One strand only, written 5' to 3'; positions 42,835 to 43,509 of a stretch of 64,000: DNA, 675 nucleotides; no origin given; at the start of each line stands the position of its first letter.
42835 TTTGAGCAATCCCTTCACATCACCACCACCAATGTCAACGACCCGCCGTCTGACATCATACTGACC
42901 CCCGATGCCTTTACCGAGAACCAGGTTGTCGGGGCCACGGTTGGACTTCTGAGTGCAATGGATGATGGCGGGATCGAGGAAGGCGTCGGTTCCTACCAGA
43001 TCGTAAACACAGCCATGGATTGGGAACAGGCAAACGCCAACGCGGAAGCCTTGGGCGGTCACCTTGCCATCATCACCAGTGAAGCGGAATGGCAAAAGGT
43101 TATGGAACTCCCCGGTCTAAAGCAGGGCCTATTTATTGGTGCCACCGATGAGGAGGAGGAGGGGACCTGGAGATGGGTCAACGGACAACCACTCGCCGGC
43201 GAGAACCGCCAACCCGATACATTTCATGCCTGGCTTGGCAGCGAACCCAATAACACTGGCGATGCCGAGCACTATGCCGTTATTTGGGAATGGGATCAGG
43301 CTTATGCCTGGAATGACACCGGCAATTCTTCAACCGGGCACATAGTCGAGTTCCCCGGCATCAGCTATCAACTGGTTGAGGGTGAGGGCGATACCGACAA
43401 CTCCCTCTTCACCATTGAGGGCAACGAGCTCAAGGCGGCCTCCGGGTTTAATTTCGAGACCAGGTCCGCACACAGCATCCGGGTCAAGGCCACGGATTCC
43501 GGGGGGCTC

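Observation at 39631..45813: The four C-type lectin domains carry different sugar-specificity triplets (EPD, EPN, QPD, DPN) paired with WND-like motifs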

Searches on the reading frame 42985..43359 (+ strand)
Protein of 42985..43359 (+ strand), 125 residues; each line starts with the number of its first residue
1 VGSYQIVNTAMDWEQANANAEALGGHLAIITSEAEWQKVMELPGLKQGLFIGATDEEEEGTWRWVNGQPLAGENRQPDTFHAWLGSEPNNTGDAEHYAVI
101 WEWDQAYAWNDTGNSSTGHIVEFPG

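Call 7: search_solved_structures(query=window:42985-43359:+, max_evalue=0.01, show_alignments=4)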
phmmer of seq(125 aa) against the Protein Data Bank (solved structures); distinct sequences matched with E-value up to 0.01: 76 (the best 60 are shown).
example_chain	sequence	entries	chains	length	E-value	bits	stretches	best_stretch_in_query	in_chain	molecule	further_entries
3whd_A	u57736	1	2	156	4.1e-11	46.5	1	11-125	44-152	C-type lectin domain family 4 member D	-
2ls8_A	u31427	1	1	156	4.2e-11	46.4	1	11-125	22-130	C-type lectin domain family 4 member D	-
4kzv_A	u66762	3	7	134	9.3e-11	45.3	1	9-112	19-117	C-type lectin mincle | Mincle CRD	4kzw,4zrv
4zrw_A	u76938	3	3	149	1.3e-10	44.9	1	9-112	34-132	mincle protein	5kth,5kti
8h4v_A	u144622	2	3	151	1.3e-10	44.8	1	9-112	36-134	C-type lectin domain family 4 member E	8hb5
3wh2_A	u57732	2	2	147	8e-10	42.3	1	10-111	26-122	C-type lectin domain family 4 member E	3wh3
1sl5_A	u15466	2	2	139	7.9e-09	39.1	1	4-95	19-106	mDC-SIGN1B type I isoform | CD209 antigen, DCSIGN-CRD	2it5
1sl4_A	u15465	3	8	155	1e-08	38.7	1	4-95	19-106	mDC-SIGN1B type I isoform | CD209 antigen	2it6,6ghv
1k9i_A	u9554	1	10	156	1.1e-08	38.6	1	4-95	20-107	mDC-SIGN1B type I isoform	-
7nl7_A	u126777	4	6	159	1.1e-08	38.6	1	4-95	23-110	DC-SIGN, CRD domain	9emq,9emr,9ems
2xr6_A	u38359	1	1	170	1.2e-08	38.5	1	4-95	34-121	CD209 ANTIGEN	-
2xr5_A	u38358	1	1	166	1.2e-08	38.5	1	4-95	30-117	CD209 ANTIGEN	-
2b6b_D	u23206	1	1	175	1.4e-08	38.2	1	4-95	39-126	CD209 antigen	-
7nl6_A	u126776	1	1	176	1.4e-08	38.2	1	4-95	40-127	DC-SIGN, CRD domain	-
9mve_K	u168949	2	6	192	1.7e-08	38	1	4-95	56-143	DC-SIGN CRD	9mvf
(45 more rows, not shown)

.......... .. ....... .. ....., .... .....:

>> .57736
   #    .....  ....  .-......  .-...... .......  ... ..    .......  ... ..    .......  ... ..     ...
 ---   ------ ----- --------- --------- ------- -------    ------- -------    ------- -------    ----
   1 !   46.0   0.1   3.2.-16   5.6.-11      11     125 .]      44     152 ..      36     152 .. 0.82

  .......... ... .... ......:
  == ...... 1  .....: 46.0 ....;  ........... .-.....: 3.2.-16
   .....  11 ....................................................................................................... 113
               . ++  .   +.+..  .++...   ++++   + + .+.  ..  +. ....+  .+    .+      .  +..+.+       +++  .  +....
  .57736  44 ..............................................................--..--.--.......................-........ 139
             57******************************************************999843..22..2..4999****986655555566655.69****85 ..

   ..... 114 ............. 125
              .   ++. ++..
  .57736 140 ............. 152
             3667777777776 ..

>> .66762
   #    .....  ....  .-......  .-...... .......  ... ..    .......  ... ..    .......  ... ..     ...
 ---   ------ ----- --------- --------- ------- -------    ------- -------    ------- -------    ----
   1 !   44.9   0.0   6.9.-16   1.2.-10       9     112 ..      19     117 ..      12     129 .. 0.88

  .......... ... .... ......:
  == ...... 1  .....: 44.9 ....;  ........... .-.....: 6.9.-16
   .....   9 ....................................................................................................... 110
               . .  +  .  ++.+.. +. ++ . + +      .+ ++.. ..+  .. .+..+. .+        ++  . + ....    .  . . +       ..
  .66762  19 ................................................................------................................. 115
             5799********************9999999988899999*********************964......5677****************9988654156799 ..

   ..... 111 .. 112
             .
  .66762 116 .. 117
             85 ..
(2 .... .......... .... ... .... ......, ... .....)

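Call 15: find_homologous_proteins(query=window:42985-43359:+, max_evalue=0.00001)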
Query seq(125 aa) (125 aa): 2 proteins with E <= 0.00001 among 8 candidates.
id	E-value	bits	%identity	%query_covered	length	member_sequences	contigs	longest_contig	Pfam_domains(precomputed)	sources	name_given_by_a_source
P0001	2.2e-35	140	69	70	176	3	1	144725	-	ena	-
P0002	4.1e-31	126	54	99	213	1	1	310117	PF00059.28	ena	-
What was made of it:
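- Tried and rejected: Word-indexed homologue search with CTLD2 alone: gave only two hits (call 15).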

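Call 20: search_solved_structures(query=A2, max_evalue=0.001, show_alignments=0)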
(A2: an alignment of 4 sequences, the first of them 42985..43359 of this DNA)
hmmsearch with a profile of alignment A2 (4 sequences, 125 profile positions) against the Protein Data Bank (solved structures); distinct sequences matched with E-value up to 0.001: 179 (the best 60 are shown).
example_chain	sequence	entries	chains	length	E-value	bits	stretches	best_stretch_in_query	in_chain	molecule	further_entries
7jpt_A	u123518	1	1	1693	1.8e-47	163.7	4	4-86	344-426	Lymphocyte antigen 75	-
7jpu_A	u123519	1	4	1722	2e-47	163.6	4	4-86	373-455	Lymphocyte antigen 75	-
7qsr_A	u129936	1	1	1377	7.1e-41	142.4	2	8-79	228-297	Secretory phospholipase A2 receptor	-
9wyt_J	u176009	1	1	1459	7.5e-33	116.4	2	10-101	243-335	yolk sac IgY receptor precursor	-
5xts_A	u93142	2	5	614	3.5e-23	85.2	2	14-106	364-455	Macrophage mannose receptor 1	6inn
5ao5_A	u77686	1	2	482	6.2e-21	78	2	4-109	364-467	C-TYPE MANNOSE RECEPTOR 2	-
5ao6_A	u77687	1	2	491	6.6e-21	77.9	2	4-109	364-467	C-TYPE MANNOSE RECEPTOR 2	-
5e4k_A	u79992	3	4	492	6.9e-21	77.8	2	4-109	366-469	C-type mannose receptor 2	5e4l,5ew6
8hbc_A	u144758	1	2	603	2.3e-20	76.1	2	4-86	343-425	Lymphocyte antigen 75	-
8k8h_A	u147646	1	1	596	2.4e-20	76.1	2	4-86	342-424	Lymphocyte antigen 75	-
5xtw_A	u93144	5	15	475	1.2e-17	67.4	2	14-106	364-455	Macrophage mannose receptor 1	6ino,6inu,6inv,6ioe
4kzv_A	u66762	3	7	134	1.9e-16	63.5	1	4-113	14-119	C-type lectin mincle | Mincle CRD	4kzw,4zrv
4zrw_A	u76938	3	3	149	2.7e-16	63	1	4-113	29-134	mincle protein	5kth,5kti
8h4v_A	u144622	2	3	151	2.8e-16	62.9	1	4-113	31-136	C-type lectin domain family 4 member E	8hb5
2afp_A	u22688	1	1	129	1.6e-13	54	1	9-105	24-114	PROTEIN (SEA RAVEN TYPE II ANTIFREEZE PROTEIN)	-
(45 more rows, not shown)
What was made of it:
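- On Pfam PF00059 Lectin_C (canonical long-form CTLD): A profile of the four domains hits 179 PDB CTLD sequences (call 20).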

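Call 21: find_homologous_proteins(query=A2, max_evalue=0.001)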
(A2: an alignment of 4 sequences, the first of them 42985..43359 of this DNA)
Query A2 (4 sequences) (125 aa, profile of the alignment): 83 proteins with E <= 0.001 among 576 candidates.
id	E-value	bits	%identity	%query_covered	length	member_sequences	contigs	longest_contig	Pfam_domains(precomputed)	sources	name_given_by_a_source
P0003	6.1e-42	160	32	52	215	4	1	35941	PF00059.28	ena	-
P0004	1.6e-33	133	33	52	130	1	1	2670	-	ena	-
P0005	1.3e-31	127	43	90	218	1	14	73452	PF00059.28,PF06785.17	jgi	jgi:regulator of replication initiation timing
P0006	7.2e-30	121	40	94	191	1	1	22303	PF00059.28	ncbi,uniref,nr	ncbi:C-type lectin domain-containing protein [Candidatus Parabeggiatoa sp. HSG14]|uniref:C-type lect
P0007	3.3e-28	116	39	91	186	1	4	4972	PF00059.28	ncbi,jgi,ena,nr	ncbi:MAG: hypothetical protein DRR19_30175 [Candidatus Parabeggiatoa sp. nov. 1]|nr:MAG: hypothetica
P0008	6.5e-28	115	37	97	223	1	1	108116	PF00059.28,PF18884.6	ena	-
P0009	1.4e-24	104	39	96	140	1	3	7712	PF00059.28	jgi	jgi:hypothetical protein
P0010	2.9e-23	100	35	88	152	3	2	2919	PF00059.28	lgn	-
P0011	1.0e-22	98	37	88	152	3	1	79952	PF00059.28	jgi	jgi:hypothetical protein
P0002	1.6e-22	98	54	99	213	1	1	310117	PF00059.28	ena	-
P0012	6.1e-20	89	-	-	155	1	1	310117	-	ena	-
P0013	7.5e-20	89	43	78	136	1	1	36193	PF00059.28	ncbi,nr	ncbi:MAG: hypothetical protein CMO57_05745, partial [Verrucomicrobiales bacterium]|nr:hypothetical p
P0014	9.6e-20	89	31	97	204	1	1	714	PF00059.28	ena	-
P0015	2.7e-19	87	41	70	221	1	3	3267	PF00059.28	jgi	jgi:hypothetical protein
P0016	4.7e-19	87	38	72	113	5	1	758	PF00059.28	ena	-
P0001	7.1e-19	86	69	70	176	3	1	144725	-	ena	-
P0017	4.5e-18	83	33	95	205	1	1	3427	PF00059.28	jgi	-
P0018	1.7e-17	81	37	76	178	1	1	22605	PF00059.28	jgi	jgi:hypothetical protein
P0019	3.4e-17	80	37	90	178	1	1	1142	PF00059.28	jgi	jgi:hypothetical protein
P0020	5.0e-17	80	32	96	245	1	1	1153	PF00059.28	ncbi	-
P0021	1.7e-16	78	36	81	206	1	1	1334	PF07589.17,PF00059.28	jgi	jgi:hypothetical protein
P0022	7.9e-16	76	35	95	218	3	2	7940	PF00059.28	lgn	-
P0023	9.0e-16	76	35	78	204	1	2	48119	PF00059.28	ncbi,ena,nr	ncbi:MAG TPA: lectin-like protein [Candidatus Omnitrophota bacterium]|nr:lectin-like protein [Candid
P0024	9.1e-16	76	34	96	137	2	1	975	PF00059.28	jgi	jgi:hypothetical protein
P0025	3.2e-15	74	50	50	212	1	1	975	PF00059.28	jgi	-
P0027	3.8e-15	74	39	62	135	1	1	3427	PF00059.28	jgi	-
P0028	1.2e-14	72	34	94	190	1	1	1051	PF00059.28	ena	-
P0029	1.7e-14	72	34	95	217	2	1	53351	PF00059.28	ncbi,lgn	ncbi:MAG: C-type lectin domain-containing protein [Planctomycetota bacterium]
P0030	2.6e-14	71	37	78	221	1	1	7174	PF00059.28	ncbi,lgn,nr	ncbi:MAG: hepatic lectin-like [Planctomycetaceae bacterium]|nr:hepatic lectin-like [Planctomycetacea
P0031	3.2e-14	71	39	92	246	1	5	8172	PF00059.28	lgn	-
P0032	5.6e-14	70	36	95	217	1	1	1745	PF00059.28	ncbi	ncbi:MAG: C-type lectin domain-containing protein [Planctomycetota bacterium]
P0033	1.0e-13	69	39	70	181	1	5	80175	PF00059.28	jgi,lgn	-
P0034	1.7e-13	69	38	78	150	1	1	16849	PF00059.28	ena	-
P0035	1.9e-12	65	31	91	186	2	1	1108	PF07589.17,PF00059.28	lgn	-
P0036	2.0e-12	65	40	52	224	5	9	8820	PF00059.28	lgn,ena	-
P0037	3.9e-12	64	41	72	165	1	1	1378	PF00059.28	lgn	-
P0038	5.1e-12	64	42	49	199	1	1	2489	PF00059.28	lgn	-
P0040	5.9e-12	64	35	78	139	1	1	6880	PF00059.28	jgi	jgi:hypothetical protein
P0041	8.4e-12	63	35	78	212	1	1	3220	PF00059.28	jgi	jgi:hypothetical protein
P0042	9.3e-12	63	33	95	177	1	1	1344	PF00059.28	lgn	-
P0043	1.0e-11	63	35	95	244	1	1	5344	PF00059.28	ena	-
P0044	1.1e-11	63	43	54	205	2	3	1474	PF00059.28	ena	-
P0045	1.3e-11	62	34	78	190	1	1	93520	PF00059.28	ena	-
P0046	1.4e-11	62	38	54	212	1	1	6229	PF00059.28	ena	-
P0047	2.0e-11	62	35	90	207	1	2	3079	PF00059.28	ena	-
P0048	4.2e-11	61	33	95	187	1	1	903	PF00059.28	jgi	jgi:hypothetical protein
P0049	4.6e-11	61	45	54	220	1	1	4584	PF00059.28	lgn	-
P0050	6.2e-11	60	35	54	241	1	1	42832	PF00059.28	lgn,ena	-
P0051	1.0e-10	60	33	95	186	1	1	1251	PF00059.28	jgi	jgi:hypothetical protein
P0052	1.5e-10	59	34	98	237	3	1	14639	PF00059.28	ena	-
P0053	1.5e-10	59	43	58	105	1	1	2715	PF00059.28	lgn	-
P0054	4.6e-10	57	38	70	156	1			PF00059.28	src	-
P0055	5.1e-10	57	32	81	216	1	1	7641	PF00059.28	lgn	-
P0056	8.3e-10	57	33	79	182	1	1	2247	PF00059.28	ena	-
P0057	1.2e-9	56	35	82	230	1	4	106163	PF00059.28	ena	-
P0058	1.3e-9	56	38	73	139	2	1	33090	PF07589.17,PF00059.28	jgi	-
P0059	1.3e-9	56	31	64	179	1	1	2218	PF00059.28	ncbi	-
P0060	1.8e-9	56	38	51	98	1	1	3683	PF00059.28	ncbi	-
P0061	2.7e-9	55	32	58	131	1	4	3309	PF00059.28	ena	-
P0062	2.7e-9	55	27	94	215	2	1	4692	PF00059.28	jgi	jgi:hypothetical protein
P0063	3.3e-9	55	34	94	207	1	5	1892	PF07589.17,PF00059.28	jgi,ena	-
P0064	3.4e-9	55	36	81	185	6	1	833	PF00059.28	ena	-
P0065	1.0e-8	53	33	78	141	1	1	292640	PF00059.28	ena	-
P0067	1.1e-8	53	31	79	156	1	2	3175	PF00059.28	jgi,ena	-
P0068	3.0e-8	52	43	54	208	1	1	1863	PF00059.28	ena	-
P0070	7.1e-8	50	28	91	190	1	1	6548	PF00059.28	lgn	-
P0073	4.4e-7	48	39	79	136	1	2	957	PF00059.28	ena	-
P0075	4.8e-7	48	31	96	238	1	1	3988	PF00059.28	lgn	-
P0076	8.9e-7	47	38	49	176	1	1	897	PF00059.28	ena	-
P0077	3.9e-6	45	32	50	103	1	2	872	PF00059.28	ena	-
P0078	6.7e-6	44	30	53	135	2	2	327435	PF00059.28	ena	-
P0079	1.5e-5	43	39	45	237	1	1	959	PF00059.28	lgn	-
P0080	1.5e-5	43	41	39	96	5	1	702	PF00059.28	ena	-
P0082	4.2e-5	41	39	46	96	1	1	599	PF00059.28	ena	-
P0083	9.0e-4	37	42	57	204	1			PF00059.28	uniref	uniref:C-type lectin domain-containing protein n=1 Tax=Astyanax mexicanus TaxID=7994 RepID=A0A8B9GX7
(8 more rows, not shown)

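Call 29: search_protein_representatives(alignment_id=A2)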
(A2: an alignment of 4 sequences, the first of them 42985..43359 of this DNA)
Query: 4 sequences, 125 profile positions. Proteins with E-value up to 0.001 (for the whole library): 42068; up to 1e-10: 11758; up to 1e-30: 873. The best 150 are listed.
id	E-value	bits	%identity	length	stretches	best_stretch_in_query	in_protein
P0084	4.5e-158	534.0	-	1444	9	4-123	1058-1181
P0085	1.6e-143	486.9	-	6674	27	19-96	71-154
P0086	8.6e-143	484.6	-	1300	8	3-123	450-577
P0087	9.5e-142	481.2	-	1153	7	3-123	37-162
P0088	2.6e-132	450.8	-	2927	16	12-123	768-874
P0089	2.1e-125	428.4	-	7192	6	2-122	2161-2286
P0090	3.1e-120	411.7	-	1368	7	4-98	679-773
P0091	8.6e-120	410.3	-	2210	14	12-105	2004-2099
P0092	3.6e-116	398.6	-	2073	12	10-113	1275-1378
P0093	3.7e-115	395.3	-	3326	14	4-121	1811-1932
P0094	4.7e-112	385.3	-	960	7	3-124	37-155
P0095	1.5e-111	383.6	-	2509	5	3-123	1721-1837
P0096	4.9e-110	378.8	-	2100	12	12-115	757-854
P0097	1.1e-107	371.2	-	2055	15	6-95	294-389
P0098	1.1e-106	368.0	-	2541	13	7-120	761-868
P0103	4.5e-103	356.3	-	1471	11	3-119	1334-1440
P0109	4.8e-94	327.1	-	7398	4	2-123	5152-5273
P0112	1.2e-92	322.6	-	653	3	2-124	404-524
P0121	5.0e-84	294.7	-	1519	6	8-123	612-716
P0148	1.5e-71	254.4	-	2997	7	3-94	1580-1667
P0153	3.5e-70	250.0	-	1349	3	3-124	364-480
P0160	1.8e-68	244.5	-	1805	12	3-96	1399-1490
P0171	1.5e-65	235.0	-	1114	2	3-123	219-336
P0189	2.4e-61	221.5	-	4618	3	2-116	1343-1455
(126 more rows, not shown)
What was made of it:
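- Tried and rejected: The profile search (call 21) and the exhaustive representative search (call 29) were needed.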

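Call 32: predict_structure(alignment_id=A3)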
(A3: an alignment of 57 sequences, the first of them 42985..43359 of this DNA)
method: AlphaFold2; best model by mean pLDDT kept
length: 125 residues; sequences in the alignment: 57
mean_pLDDT: 93.3   pTM: 0.88
mean pLDDT of the five models: 93.3, 93.2, 92.9, 92.6, 92.5
residues with pLDDT >= 90: 109; 70-90: 9; 50-70: 7; < 50: 0
segments of 3 or more residues with pLDDT < 50: none
pLDDT, mean of each block of 10 residues (from residue 1): 94 98 98 96 97 95 94 67 93 96 95 97 94
secondary structure, 60 per line:
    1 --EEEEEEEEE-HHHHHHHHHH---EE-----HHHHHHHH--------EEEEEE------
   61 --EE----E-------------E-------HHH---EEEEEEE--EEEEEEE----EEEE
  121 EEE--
elements in order: E3-11 H13-22 H33-40 E49-54 E97-103 E106-112 E117-123
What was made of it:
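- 42985..43359 (+): CTLD2 (aa1275-1399). Fully canonical site E,N,E,N,D: EPN at 43243-43251, Glu at 43267-43269, WND at 43309-43317. AF2 pLDDT 93.3, pTM 0.88 (call 32).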

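Call 37: fold_search(model_id=the predicted structure, library=pdb)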
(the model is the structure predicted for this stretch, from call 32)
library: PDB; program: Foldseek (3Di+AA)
matches with E <= 10: 535; with E <= 0.001: 369
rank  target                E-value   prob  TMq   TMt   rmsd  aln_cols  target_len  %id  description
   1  5kth_A                1.1e-08  1.00  0.82  0.73   2.2       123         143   28  Structure of cow mincle complexed with brartemicin (released 2016-08-31)
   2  4zrv_A                2.3e-08  1.00  0.83  0.79   2.2       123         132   28  Structure of cow mincle CRD complexed with trehalose mono butyrate (released 2016-05-25)
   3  4zrw_A                2.7e-08  1.00  0.82  0.71   2.2       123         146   28  Structure of cow mincle complexed with trehalose (released 2016-05-25)
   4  8h4v_B                3.3e-08  1.00  0.82  0.73   2.4       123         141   28  Mincle CRD complex with PGL trisaccharide (released 2023-08-09)
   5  4yli_C                3.7e-08  1.00  0.82  0.67   1.7       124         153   26  CL-K1 trimer (released 2015-04-08)
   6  5kti_A                3.9e-08  1.00  0.82  0.72   2.2       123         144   28  Structure of cow mincle complexed with KMJ1 (released 2016-08-31)
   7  9srk_A                6.1e-08  1.00  0.80  0.79   2.1       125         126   26  Structure of collectin-11 (CL-11) carbohydrate-recognition domain in complex with L-fucose (released 2025-11-05)
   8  4yli_E                6.9e-08  1.00  0.81  0.69   1.8       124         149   26  CL-K1 trimer (released 2015-04-08)
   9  4yli_D                6.9e-08  1.00  0.81  0.66   1.7       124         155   26  CL-K1 trimer (released 2015-04-08)
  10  4kzv_A                9.0e-08  1.00  0.82  0.79   2.3       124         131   27  Structure of the carbohydrate-recognition domain of the C-type lectin mincle bound to trehalose (released 2013-08-28)
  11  5vyb_A                1.3e-07  1.00  0.79  0.70   2.8       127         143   24  Structure of the carbohydrate recognition domain of Dectin-2 complexed with a mammalian-type high mannose Man9GlcNAc2  (released 2017-07-05)
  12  3whd_C                1.7e-07  1.00  0.79  0.67   2.4       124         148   25  C-type lectin, human MCL (released 2013-10-23)
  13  8rov_A                1.8e-07  1.00  0.82  0.71   1.8       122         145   24  Human dectin-2 with dimerization domain (released 2024-10-16)
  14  8h4v_A                2.1e-07  1.00  0.82  0.70   2.2       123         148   28  Mincle CRD complex with PGL trisaccharide (released 2023-08-09)
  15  1k9j_A                2.6e-07  1.00  0.80  0.77   2.4       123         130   24  Complex of DC-SIGNR and GlcNAc2Man3 (released 2001-12-21)
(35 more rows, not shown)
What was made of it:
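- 42985..43359 (+): Best Foldseek matches are Mincle, CL-K1, Dectin-2, DC-SIGNR and MBP-A, TM 0.78-0.83 (call 37).
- The CTLD2 model superposes on sugar-bound EPN CRDs (call 37).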
